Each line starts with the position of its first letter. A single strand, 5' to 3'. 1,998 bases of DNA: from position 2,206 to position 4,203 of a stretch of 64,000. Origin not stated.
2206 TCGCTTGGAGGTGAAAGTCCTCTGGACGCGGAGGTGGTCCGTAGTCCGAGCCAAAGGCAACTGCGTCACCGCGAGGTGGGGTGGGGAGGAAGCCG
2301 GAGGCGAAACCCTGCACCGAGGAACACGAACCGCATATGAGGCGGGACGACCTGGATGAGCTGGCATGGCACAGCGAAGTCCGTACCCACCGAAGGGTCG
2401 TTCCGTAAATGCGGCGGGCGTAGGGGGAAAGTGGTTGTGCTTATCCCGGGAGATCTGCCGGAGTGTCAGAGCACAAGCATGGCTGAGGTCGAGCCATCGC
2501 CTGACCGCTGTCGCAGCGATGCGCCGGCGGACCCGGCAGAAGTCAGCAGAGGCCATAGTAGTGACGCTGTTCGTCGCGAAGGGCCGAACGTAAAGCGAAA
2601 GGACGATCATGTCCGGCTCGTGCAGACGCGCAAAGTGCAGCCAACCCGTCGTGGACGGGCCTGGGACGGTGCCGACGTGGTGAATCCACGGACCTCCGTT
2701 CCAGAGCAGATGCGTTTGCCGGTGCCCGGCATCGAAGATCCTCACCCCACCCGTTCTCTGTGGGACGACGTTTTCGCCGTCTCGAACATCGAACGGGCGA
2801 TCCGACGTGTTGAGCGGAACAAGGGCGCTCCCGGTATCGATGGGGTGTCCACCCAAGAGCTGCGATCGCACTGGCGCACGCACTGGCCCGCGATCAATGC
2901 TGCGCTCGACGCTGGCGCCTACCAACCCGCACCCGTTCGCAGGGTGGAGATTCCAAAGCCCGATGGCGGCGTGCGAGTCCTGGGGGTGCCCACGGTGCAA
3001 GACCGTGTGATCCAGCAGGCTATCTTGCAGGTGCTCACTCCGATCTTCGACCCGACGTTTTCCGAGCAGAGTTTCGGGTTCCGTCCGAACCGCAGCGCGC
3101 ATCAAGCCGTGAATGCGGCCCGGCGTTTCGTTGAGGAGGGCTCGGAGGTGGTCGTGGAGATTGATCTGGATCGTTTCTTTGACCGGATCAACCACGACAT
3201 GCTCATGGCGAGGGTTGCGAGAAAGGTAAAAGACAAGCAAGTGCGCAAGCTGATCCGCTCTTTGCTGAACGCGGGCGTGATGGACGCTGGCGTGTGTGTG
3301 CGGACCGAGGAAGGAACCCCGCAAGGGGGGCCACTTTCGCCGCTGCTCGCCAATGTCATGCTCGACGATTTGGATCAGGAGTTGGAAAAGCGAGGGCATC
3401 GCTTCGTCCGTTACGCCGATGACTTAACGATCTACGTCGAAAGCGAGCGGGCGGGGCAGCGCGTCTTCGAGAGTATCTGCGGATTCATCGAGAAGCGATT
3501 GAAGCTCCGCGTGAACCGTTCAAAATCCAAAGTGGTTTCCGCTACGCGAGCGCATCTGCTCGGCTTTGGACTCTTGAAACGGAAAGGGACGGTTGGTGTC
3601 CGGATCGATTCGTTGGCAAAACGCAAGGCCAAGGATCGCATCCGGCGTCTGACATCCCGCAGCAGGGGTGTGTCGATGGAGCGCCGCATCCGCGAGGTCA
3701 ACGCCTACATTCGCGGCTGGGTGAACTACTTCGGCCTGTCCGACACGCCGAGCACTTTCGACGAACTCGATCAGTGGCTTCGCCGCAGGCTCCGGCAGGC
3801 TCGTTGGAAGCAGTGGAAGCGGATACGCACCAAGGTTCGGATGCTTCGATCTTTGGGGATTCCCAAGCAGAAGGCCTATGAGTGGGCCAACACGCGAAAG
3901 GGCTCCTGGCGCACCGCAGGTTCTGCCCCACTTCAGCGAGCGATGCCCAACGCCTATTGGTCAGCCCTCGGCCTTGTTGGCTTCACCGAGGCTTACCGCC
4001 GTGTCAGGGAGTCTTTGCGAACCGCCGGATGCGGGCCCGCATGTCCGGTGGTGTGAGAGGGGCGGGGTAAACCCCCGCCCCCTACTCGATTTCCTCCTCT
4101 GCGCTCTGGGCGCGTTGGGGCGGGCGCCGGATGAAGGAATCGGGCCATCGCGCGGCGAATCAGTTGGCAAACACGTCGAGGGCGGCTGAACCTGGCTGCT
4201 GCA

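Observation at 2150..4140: Class-C-like group II intron with intact RT/maturase inserted directly after the rRNA operon terminator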

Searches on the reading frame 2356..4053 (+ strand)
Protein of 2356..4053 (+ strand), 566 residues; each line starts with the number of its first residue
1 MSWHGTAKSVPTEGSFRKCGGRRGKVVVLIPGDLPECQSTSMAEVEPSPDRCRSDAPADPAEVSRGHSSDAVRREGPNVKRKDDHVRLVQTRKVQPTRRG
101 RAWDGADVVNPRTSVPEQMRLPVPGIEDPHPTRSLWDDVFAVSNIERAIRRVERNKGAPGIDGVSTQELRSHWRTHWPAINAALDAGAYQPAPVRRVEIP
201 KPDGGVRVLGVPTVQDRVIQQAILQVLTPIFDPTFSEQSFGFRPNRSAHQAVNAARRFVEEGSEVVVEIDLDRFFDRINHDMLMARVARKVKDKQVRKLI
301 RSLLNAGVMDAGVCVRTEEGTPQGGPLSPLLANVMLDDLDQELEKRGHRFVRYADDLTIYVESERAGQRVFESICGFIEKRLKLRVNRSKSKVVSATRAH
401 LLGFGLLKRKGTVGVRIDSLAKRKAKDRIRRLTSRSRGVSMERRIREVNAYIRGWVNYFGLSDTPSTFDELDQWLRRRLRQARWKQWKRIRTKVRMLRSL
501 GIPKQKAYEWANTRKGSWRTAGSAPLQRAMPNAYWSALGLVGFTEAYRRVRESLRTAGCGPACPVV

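Call 4: search_protein_families(library=pfam, proteins=[window:2356-4053:+], max_evalue=0.01)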
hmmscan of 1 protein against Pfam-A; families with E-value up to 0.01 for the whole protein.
window:2356-4053:+ (566 aa): 2 families
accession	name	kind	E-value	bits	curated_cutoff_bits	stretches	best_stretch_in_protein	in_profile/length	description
PF00078.32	RVT_1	-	3.3e-41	141.7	29.6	1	199-405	1-204/205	Reverse transcriptase (RNA-dependent DNA polymerase)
PF08388.16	GIIM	-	1.5e-22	79.8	23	1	423-494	2-73/80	Group II intron, maturase-specific domain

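Call 5: search_protein_families(library=ncbifam, proteins=[window:2356-4053:+], max_evalue=0.01)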
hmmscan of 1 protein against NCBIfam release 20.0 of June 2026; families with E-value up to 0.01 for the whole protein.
window:2356-4053:+ (566 aa): 10 families
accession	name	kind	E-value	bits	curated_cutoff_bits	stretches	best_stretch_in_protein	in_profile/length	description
TIGR04416.1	group_II_RT_mat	equivalog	1.4e-125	419.1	300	1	143-487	2-353/353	group II intron reverse transcriptase/maturase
NF038233.2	retron_St85_RT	exception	3.1e-26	92.3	235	1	194-458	25-272/289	retron St85 family RNA-directed DNA polymerase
NF041747.1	Drt3a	equivalog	4.4e-15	55.9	200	1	251-398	97-242/412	antiviral reverse transcriptase Drt3a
NF041746.1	Drt2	equivalog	2.9e-14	53.1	390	1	317-397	220-302/416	antiviral reverse transcriptase Drt2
NF042941.1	Retron_TIR_antiphage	equivalog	2.3e-13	49.8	600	1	196-374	31-197/464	TIR domain-containing anti-phage reverse transcriptase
NF038237.1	retron_Ec67_fus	exception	3.2e-13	49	450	1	197-364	40-208/572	retron Ec67 family RNA-directed DNA polymerase/endonuclease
NF041749.1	Drt4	equivalog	3.4e-08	32.9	450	1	318-395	191-268/489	antiviral reverse transcriptase Drt4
TIGR04499.1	abortive_AbiA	subfamily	0.00013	20.9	250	1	260-395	142-292/615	AbiA family abortive infection protein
NF041750.1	Drt5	equivalog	0.00043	19.4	550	1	264-397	127-254/484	antiviral reverse transcriptase Drt5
NF041748.1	Drt3b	equivalog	0.0049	15.6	350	1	344-394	266-315/647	antiviral reverse transcriptase Drt3b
